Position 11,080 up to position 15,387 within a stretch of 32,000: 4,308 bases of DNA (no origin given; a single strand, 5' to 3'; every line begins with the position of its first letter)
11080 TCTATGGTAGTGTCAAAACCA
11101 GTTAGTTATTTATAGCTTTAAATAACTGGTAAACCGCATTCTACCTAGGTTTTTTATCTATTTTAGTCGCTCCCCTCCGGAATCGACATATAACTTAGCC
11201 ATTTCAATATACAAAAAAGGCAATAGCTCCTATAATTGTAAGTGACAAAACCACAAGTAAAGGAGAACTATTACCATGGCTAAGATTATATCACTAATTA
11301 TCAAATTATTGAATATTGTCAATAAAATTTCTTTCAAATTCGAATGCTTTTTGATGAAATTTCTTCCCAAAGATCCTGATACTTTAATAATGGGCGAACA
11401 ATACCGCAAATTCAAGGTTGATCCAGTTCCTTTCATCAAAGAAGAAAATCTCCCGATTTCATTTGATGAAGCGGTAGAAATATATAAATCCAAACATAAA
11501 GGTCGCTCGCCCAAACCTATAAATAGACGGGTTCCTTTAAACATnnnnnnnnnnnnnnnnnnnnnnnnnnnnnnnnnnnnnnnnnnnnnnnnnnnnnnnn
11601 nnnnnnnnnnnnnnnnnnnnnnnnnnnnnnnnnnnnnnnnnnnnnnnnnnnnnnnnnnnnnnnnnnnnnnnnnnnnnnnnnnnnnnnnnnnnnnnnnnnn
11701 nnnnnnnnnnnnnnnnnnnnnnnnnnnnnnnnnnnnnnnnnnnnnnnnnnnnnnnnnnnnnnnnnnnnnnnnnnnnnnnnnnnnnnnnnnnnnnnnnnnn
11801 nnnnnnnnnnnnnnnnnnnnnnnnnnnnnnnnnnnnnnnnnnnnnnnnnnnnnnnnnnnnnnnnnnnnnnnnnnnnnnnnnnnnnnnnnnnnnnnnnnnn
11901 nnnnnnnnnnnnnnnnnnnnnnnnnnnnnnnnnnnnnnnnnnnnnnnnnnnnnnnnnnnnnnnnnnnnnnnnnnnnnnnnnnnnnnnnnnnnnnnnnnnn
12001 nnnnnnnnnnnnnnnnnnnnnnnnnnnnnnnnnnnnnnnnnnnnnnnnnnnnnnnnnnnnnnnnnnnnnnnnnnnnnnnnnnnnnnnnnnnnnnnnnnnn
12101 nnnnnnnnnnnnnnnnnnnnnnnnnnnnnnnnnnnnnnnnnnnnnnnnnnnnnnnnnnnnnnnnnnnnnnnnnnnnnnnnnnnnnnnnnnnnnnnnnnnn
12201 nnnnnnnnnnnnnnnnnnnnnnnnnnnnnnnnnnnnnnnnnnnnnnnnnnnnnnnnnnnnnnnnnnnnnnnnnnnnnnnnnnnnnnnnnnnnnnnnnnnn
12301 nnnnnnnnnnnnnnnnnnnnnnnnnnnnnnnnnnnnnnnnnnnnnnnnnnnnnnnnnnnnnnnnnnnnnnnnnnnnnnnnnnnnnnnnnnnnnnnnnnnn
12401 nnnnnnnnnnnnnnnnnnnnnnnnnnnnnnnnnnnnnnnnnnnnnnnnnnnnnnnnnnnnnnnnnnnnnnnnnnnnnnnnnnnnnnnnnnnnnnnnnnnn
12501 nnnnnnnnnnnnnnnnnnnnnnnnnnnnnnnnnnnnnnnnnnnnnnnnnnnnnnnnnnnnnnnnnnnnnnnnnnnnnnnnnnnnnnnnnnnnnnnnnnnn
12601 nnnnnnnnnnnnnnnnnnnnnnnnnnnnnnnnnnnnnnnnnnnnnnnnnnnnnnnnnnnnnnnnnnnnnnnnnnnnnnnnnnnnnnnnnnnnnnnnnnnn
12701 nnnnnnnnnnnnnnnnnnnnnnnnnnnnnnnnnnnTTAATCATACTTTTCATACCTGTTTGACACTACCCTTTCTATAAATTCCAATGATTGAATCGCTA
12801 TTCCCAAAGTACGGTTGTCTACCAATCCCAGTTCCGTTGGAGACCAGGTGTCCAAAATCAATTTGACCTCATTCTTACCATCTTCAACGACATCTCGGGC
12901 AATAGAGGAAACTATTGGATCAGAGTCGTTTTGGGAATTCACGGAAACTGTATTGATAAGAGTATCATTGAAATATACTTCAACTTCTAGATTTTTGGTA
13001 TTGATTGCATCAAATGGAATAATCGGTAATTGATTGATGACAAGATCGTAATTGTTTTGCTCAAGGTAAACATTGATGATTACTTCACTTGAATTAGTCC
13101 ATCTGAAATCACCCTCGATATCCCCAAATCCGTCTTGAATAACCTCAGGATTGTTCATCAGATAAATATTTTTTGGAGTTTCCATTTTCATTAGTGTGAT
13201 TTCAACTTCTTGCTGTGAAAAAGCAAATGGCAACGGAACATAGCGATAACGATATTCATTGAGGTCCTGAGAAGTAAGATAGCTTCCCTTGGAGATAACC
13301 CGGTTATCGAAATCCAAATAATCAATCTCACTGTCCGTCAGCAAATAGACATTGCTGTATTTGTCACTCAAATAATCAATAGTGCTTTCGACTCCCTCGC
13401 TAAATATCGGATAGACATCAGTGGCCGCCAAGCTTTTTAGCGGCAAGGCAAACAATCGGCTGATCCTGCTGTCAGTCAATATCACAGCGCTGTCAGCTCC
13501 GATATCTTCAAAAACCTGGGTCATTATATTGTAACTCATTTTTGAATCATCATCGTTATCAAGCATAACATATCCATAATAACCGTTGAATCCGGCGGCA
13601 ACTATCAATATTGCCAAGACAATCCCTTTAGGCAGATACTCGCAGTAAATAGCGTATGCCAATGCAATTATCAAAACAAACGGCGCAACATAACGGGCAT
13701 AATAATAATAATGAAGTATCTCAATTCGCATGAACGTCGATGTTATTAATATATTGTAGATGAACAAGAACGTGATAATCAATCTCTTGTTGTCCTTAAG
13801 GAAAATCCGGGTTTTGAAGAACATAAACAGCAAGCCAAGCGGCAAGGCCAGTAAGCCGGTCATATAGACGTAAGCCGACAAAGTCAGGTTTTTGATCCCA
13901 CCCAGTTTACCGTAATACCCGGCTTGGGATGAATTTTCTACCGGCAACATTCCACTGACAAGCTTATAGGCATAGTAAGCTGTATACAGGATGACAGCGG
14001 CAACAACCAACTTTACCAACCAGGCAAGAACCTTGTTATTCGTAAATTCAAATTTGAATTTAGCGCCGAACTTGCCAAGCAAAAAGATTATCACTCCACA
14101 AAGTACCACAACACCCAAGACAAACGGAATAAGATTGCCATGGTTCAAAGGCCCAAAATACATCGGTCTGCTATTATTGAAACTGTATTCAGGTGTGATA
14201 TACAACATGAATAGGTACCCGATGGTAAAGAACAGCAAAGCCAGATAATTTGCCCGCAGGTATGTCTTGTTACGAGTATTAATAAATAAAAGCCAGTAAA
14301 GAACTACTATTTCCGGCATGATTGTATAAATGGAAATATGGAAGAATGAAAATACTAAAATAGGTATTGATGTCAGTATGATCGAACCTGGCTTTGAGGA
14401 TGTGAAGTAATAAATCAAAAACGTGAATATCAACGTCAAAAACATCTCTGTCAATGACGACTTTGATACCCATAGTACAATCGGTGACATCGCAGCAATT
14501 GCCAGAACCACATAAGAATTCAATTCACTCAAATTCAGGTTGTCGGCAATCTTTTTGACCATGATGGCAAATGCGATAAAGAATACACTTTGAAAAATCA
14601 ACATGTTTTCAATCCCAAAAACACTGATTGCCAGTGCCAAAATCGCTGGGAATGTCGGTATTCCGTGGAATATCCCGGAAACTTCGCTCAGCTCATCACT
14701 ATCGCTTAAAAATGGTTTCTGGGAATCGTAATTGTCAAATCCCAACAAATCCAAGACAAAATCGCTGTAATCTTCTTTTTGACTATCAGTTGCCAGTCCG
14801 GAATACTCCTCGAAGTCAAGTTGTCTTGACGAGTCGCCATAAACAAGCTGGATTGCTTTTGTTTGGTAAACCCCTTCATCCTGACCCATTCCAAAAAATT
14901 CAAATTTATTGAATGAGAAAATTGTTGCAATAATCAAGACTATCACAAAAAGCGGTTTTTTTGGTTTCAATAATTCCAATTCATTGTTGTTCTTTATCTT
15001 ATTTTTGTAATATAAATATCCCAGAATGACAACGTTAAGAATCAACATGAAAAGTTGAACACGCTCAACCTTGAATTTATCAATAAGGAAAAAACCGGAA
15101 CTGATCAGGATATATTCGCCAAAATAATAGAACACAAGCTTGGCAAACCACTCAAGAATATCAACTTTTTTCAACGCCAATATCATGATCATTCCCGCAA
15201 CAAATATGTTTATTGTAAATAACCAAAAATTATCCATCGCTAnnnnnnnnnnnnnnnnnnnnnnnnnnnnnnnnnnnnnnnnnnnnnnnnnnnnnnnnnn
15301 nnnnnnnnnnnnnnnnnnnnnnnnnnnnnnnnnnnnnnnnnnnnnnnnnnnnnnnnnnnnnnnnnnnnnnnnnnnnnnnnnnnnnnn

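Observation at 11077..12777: Precisely resolvable IS insertion between the GT-C stop codon and the next gene's RBS splits the glycan operon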

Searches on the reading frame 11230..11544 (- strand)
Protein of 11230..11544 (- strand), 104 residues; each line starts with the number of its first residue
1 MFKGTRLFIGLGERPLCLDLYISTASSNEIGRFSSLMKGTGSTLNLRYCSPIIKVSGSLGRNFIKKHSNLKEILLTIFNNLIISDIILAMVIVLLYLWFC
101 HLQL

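Call 60: search_protein_families(library=pfam, proteins=[window:11230-11544:-])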
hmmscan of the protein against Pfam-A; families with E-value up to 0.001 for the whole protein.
window:11230-11544:- (104 aa): 0 families

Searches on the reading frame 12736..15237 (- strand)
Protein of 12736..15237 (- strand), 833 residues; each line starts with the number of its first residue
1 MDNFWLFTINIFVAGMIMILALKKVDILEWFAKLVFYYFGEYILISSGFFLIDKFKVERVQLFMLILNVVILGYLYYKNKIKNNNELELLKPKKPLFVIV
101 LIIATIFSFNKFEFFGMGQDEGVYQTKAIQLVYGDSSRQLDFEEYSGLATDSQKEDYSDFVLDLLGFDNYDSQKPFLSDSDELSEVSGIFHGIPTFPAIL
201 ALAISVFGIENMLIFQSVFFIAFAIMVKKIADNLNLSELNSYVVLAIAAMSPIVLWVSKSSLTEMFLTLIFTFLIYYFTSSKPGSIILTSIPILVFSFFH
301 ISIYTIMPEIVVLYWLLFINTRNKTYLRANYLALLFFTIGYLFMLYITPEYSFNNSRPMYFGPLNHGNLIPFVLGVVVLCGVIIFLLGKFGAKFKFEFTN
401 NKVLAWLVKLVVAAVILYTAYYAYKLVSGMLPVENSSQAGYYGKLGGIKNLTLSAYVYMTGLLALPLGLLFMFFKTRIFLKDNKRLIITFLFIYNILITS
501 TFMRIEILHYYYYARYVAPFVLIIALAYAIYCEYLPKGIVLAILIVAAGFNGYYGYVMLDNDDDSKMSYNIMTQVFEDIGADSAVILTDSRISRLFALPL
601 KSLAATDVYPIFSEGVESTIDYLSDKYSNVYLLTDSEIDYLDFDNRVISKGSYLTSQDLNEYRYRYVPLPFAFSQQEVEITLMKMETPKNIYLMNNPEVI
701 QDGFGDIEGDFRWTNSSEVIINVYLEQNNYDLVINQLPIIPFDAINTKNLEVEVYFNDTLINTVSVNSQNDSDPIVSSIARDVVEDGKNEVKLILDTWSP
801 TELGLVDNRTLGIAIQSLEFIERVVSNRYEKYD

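Call 3: search_protein_families(library=pfam, proteins=[window:12736-15237:-])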
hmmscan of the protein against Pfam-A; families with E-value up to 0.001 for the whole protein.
window:12736-15237:- (833 aa): 0 families

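Call 7: search_protein_families(library=ncbifam, proteins=[window:12736-15237:-], max_evalue=0.01)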
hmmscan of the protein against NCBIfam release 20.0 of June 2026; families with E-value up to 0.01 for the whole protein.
window:12736-15237:- (833 aa): 0 families

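Call 28: search_solved_structures(query=window:12736-15237:-, max_evalue=1)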
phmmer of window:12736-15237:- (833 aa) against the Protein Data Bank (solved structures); distinct sequences matched with E-value up to 1: 2.
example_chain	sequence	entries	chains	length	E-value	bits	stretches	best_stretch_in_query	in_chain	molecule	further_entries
3uhf_A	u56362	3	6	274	0.19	13.2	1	560-652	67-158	Glutamate racemase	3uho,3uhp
2nrk_A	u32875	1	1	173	0.8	11.1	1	16-85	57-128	Hypothetical protein GrpB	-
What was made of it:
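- Tried and rejected: No PDB sequence match for the membrane protein (call 28).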

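Call 77: find_encoding_contigs(protein=window:12736-15237:-, flank=3000, max_places=5)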
Protein window:12736-15237:- (833 aa): no gene with exactly this product is on record in the collection.
